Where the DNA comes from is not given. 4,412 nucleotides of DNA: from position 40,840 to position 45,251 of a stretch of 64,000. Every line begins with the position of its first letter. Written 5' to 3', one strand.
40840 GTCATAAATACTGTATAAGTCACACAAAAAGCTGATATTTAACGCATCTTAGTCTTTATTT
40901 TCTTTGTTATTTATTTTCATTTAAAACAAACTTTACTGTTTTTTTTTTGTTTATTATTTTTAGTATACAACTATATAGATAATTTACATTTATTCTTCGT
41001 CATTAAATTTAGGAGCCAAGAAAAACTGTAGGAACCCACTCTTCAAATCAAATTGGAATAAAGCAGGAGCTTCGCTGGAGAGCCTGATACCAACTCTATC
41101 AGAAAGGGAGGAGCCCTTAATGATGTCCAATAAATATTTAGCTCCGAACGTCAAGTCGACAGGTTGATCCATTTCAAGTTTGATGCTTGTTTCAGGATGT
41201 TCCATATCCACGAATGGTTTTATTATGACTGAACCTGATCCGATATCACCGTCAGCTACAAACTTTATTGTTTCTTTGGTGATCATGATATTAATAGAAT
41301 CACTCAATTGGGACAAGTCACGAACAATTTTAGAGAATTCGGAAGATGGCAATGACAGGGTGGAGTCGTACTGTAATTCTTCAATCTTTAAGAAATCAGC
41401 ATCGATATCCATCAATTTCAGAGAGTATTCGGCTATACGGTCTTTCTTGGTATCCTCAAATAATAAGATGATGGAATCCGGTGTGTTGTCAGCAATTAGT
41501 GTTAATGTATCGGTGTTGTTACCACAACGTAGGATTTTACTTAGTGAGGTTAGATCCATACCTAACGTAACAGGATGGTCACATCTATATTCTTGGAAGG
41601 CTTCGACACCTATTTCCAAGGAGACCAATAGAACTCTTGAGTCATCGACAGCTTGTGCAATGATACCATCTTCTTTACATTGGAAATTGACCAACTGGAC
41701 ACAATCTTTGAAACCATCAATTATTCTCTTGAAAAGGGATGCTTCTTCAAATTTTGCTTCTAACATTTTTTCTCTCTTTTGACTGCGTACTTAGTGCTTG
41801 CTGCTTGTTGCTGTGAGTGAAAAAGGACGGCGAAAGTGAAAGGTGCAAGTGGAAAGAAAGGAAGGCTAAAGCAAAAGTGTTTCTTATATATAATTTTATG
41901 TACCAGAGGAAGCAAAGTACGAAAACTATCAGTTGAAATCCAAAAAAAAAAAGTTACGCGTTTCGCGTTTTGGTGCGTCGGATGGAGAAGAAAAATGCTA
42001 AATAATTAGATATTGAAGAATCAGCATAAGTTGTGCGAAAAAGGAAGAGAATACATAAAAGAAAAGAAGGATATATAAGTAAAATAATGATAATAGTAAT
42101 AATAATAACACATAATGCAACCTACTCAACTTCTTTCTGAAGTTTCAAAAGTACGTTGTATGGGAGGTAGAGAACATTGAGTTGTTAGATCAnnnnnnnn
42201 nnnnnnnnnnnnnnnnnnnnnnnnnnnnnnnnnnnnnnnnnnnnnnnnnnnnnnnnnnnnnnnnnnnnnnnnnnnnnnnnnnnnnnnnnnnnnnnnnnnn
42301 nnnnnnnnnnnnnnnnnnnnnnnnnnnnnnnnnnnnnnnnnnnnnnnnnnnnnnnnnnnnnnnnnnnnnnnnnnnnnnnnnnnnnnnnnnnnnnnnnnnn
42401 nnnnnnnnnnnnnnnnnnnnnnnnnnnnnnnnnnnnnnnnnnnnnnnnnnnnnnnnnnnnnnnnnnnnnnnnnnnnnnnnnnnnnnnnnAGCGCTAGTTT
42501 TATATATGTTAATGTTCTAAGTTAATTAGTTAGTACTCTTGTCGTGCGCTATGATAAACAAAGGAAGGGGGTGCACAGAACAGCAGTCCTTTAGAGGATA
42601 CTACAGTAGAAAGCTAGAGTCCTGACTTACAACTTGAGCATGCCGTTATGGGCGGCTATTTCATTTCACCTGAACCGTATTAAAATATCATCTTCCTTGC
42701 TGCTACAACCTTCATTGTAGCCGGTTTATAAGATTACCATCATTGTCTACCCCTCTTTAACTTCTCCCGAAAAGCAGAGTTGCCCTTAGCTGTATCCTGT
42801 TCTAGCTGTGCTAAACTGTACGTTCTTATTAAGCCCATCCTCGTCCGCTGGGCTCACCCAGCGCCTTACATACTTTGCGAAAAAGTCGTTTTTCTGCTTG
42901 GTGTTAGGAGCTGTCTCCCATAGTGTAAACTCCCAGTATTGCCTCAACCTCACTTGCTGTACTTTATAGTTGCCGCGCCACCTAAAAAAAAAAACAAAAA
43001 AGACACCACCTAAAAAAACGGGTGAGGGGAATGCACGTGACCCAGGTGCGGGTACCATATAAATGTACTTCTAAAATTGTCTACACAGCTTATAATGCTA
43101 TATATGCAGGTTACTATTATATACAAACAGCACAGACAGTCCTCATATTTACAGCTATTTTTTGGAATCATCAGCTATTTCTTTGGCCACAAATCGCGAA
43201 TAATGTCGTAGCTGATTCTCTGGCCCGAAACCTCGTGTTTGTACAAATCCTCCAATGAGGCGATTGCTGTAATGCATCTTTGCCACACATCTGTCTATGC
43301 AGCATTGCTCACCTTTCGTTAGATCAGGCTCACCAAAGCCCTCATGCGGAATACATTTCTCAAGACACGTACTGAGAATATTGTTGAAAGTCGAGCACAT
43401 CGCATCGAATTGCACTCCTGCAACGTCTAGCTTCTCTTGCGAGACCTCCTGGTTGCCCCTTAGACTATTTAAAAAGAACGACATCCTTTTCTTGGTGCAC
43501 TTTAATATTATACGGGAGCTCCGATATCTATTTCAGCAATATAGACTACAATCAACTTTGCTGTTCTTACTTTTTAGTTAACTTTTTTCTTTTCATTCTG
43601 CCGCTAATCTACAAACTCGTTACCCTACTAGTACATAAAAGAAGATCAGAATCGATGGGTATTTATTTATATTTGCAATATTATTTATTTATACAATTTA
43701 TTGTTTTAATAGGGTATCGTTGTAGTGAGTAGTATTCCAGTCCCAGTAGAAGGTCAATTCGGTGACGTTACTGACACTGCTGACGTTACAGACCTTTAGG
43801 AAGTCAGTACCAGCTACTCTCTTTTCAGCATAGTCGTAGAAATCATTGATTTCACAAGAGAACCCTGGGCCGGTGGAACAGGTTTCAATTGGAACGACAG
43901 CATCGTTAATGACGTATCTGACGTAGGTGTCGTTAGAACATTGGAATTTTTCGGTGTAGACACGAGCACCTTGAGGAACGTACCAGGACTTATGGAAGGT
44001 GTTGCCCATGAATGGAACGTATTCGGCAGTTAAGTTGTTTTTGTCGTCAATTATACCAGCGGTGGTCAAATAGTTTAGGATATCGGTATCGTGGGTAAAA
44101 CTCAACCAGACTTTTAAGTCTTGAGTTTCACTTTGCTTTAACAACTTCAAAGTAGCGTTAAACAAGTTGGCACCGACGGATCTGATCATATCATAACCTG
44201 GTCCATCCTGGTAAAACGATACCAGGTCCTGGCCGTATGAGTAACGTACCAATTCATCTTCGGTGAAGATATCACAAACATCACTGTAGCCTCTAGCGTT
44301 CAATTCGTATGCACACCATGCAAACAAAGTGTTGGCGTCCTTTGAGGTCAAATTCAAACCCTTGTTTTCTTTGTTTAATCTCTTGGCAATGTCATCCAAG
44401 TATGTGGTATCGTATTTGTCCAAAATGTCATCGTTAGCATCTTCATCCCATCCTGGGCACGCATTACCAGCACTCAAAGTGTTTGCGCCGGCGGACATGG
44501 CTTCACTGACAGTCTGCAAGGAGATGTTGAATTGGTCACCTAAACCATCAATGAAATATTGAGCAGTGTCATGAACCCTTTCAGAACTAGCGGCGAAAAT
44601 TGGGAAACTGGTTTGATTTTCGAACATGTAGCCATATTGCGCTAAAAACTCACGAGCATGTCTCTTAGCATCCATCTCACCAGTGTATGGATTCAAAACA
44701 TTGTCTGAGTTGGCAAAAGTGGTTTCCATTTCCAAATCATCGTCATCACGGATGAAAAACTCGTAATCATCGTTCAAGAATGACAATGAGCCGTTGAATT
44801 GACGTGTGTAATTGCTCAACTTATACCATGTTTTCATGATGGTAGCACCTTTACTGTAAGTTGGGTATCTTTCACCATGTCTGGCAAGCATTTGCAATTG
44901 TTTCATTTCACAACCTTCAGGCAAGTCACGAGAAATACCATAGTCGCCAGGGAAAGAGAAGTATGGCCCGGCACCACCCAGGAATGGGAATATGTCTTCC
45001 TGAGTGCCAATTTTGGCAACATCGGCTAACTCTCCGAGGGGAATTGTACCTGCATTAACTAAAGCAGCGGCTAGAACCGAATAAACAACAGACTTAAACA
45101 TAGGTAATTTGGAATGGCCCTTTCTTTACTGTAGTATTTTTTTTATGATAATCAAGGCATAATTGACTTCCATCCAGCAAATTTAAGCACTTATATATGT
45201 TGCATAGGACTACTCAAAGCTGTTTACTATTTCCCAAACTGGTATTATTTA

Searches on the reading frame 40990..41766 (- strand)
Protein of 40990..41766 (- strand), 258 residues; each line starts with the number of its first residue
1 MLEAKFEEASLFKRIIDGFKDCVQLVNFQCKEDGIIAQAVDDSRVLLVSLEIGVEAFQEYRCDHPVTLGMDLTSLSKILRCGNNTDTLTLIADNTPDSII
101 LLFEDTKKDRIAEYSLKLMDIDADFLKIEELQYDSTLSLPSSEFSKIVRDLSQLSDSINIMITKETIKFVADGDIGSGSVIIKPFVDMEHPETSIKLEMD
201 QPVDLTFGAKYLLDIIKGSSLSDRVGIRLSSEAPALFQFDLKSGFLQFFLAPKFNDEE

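Call 13: search_solved_structures(query=window:40990-41766:-)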
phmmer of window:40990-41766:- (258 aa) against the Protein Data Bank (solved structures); distinct sequences matched with E-value up to 0.001: 101 (the best 60 are shown).
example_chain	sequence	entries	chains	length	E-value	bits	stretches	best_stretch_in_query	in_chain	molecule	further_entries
3k4x_A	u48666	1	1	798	0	1619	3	1-257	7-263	Proliferating cell nuclear antigen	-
1plq_A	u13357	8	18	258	4.7e-165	550.4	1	1-258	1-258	PROLIFERATING CELL NUCLEAR ANTIGEN (PCNA) | Proliferating cell nuclear antigen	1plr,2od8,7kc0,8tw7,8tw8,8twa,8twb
8dqx_F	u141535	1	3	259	4.7e-165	550.4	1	1-258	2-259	Proliferating cell nuclear antigen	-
7tfh_F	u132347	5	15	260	4.8e-165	550.4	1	1-258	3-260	Proliferating cell nuclear antigen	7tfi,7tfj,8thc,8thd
7tku_F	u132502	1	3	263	5e-165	550.3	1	1-258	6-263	Proliferating cell nuclear antigen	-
7thj_F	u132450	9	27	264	5.1e-165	550.3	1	1-258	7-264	Proliferating cell nuclear antigen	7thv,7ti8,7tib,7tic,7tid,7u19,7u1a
4yhr_A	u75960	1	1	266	5.2e-165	550.3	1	1-258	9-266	Proliferating cell nuclear antigen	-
6e49_A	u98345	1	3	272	5.7e-165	550.1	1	1-258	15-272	Proliferating cell nuclear antigen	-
8dqz_F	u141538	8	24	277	6.1e-165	550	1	1-258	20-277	Proliferating cell nuclear antigen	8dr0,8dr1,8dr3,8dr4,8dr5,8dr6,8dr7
1sxj_F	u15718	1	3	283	6.6e-165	549.9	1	1-258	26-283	Proliferating cell nuclear antigen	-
8thw_A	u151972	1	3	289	7.1e-165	549.8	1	1-258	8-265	Proliferating cell nuclear antigen,Chromatin assembly factor 1 subunit p90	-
5zut_A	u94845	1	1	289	7.1e-165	549.8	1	1-258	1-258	Proliferating cell nuclear antigen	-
6cx3_A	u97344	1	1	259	1.1e-164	549.1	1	1-258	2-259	Proliferating cell nuclear antigen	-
5t9d_A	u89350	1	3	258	1.3e-164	549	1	2-258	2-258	Proliferating cell nuclear antigen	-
6cx2_A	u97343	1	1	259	1.3e-164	548.9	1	1-258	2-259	Proliferating cell nuclear antigen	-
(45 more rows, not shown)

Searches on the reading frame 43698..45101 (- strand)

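Call 67: search_protein_families(library=pfam, proteins=[window:43698-45101:-], max_evalue=0.00001)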
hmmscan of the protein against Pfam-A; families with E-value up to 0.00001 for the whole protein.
window:43698-45101:- (467 aa): 1 family
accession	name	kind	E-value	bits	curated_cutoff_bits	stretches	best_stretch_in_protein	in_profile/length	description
PF00328.27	His_Phos_2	-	7.2e-67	226.7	23.6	1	65-399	1-354/354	Histidine phosphatase superfamily (branch 2)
